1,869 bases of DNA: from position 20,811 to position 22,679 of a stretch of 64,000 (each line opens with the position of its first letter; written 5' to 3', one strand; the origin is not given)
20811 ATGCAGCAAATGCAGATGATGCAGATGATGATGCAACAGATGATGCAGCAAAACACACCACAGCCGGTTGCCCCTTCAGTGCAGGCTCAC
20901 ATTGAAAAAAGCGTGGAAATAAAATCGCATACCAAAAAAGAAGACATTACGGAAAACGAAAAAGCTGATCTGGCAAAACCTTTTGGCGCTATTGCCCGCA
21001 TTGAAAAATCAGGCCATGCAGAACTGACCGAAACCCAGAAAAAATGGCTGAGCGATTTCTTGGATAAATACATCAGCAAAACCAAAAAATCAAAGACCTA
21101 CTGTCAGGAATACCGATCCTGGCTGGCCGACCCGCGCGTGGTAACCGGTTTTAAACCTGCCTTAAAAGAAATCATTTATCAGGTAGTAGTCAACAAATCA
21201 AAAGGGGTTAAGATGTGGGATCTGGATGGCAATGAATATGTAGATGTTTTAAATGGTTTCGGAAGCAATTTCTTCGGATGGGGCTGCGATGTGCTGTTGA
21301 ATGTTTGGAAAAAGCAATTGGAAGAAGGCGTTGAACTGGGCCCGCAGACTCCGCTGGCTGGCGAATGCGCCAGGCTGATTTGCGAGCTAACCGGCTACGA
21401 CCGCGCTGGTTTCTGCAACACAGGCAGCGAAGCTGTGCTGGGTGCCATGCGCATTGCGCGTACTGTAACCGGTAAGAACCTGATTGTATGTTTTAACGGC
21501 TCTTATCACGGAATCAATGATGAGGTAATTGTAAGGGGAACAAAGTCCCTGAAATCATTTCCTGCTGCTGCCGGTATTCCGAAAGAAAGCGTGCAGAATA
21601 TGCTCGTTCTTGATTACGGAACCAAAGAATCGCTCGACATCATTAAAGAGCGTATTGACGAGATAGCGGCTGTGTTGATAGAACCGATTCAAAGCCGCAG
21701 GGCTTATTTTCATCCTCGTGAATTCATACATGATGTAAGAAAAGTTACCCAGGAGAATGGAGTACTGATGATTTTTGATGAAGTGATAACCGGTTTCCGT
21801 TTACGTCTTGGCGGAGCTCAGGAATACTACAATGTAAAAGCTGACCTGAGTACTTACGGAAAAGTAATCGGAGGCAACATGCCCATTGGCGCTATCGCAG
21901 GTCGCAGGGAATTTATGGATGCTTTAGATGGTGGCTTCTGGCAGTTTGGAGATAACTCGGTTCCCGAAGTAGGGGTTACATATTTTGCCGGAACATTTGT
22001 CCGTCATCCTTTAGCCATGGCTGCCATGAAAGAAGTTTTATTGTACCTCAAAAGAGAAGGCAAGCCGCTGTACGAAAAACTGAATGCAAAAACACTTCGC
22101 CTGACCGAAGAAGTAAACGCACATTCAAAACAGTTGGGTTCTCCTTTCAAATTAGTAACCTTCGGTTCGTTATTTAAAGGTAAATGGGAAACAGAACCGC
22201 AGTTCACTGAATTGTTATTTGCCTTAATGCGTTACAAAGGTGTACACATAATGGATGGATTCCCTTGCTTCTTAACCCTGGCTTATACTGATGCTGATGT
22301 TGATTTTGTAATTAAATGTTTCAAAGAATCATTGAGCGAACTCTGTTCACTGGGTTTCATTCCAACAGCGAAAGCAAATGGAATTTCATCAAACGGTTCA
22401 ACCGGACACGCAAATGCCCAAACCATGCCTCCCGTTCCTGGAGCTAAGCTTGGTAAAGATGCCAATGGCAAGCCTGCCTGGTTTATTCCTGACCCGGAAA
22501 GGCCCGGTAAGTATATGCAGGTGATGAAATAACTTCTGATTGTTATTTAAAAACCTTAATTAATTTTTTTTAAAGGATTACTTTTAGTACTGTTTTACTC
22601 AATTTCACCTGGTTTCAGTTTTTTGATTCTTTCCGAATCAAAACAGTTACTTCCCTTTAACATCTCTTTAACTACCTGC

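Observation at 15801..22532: Orphan single-gene NRPS-PKS (A-T-KS-AT-ACP-aminotransferase) with no release domain or accessory genes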

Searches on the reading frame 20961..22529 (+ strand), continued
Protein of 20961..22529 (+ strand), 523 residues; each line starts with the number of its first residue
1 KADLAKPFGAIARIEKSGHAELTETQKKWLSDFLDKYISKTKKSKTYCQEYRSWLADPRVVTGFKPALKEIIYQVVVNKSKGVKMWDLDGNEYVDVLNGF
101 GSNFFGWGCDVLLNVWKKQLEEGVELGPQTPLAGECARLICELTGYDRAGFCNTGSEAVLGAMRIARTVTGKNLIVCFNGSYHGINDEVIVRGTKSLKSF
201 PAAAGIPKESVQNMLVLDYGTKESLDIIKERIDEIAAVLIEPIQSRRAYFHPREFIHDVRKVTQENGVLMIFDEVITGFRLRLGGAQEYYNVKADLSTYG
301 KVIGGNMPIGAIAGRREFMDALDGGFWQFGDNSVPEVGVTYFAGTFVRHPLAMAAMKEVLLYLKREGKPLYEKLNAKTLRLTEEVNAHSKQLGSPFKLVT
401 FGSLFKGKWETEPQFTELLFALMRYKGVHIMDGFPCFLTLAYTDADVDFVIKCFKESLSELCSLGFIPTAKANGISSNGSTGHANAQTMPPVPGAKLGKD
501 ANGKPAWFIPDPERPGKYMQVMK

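Call 67: search_solved_structures(query=window:20961-22529:+, max_evalue=1e-20, show_alignments=0)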
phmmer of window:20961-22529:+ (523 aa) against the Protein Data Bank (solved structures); distinct sequences matched with E-value up to 1e-20: 36.
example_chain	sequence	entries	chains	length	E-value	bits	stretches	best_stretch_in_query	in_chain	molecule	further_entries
6kfm_A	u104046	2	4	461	1.4e-120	406.9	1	22-469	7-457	Mycosubtilin synthase subunit A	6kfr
6kfu_A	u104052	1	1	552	1.6e-120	406.7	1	21-469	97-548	Mycosubtilin synthase subunit A,Mycosubtilin synthase subunit A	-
5hdm_A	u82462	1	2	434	2e-57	198.5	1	74-396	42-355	Glutamate-1-semialdehyde 2,1-aminomutase 1, chloroplastic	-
5i92_A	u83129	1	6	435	4.3e-52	180.9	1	80-405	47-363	Glutamate-1-semialdehyde 2,1-aminomutase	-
3k28_A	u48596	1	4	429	4.2e-51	177.6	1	75-454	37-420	Glutamate-1-semialdehyde 2,1-aminomutase 2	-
3bs8_A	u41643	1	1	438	1.3e-50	176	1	42-460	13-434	Glutamate-1-semialdehyde 2,1-aminomutase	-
3fq8_A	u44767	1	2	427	4.5e-50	174.2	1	74-393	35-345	Glutamate-1-semialdehyde 2,1-aminomutase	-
3fqa_A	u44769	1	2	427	8.6e-50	173.3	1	74-393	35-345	Glutamate-1-semialdehyde 2,1-aminomutase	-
6w80_A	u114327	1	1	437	9.4e-50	173.2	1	76-405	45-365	Glutamate-1-semialdehyde 2,1-aminomutase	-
3fq7_A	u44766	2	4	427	1.2e-49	172.8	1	74-393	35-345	Glutamate-1-semialdehyde 2,1-aminomutase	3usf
2hoy_A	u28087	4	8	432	1.2e-49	172.8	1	74-393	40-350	Glutamate-1-semialdehyde 2,1-aminomutase (GSAM) apo-form | Glutamate-1-semialdehyde 2,1-aminomutase (GSAM) pmp-form | Glutamate-1-semialdehyde 2,1-aminomutase (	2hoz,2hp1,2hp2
2e7u_A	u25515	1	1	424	2e-49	172.1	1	79-405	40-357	Glutamate-1-semialdehyde 2,1-aminomutase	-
2gsa_A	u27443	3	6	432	2.3e-49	171.9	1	74-393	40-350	GLUTAMATE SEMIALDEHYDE AMINOTRANSFERASE | PROTEIN (GLUTAMATE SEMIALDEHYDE AMINOTRANSFERASE)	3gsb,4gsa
3l44_A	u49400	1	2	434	3e-49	171.5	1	75-457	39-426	Glutamate-1-semialdehyde 2,1-aminomutase 1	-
2cfb_A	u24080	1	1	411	9.2e-48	166.6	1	75-459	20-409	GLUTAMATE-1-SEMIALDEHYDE 2,1-AMINOMUTASE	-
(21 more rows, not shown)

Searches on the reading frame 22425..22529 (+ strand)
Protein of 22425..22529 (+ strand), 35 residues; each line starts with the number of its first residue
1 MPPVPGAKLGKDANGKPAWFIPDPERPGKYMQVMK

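Call 77: search_protein_representatives(alignment_id=A3)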
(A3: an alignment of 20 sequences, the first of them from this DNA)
Query: 20 sequences, 36 profile positions. Proteins with E-value up to 0.001 (for the whole library): 492; up to 1e-10: 132; up to 1e-30: 0. The best 150 are listed.
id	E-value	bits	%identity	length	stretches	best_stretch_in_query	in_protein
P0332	1.9e-16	75.3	-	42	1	3-35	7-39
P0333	4.5e-16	74.1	-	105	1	1-34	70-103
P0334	4.8e-16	74.0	-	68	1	1-34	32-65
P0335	5.5e-16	73.8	-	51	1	1-35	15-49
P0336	6.1e-16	73.7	-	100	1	1-34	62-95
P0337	1.3e-15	72.6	-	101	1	2-34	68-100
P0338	1.3e-15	72.6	-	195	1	1-34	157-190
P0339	1.5e-15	72.5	-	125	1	2-34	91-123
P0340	1.9e-15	72.1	-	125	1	1-34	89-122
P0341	4.0e-15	71.1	-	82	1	2-34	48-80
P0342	4.3e-15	71.0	-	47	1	1-34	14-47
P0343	4.9e-15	70.8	-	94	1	2-34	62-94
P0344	5.2e-15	70.7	-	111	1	2-34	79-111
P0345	5.4e-15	70.7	-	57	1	3-34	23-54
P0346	5.4e-15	70.6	-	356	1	1-34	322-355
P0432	1.3e-11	59.8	-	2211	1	1-34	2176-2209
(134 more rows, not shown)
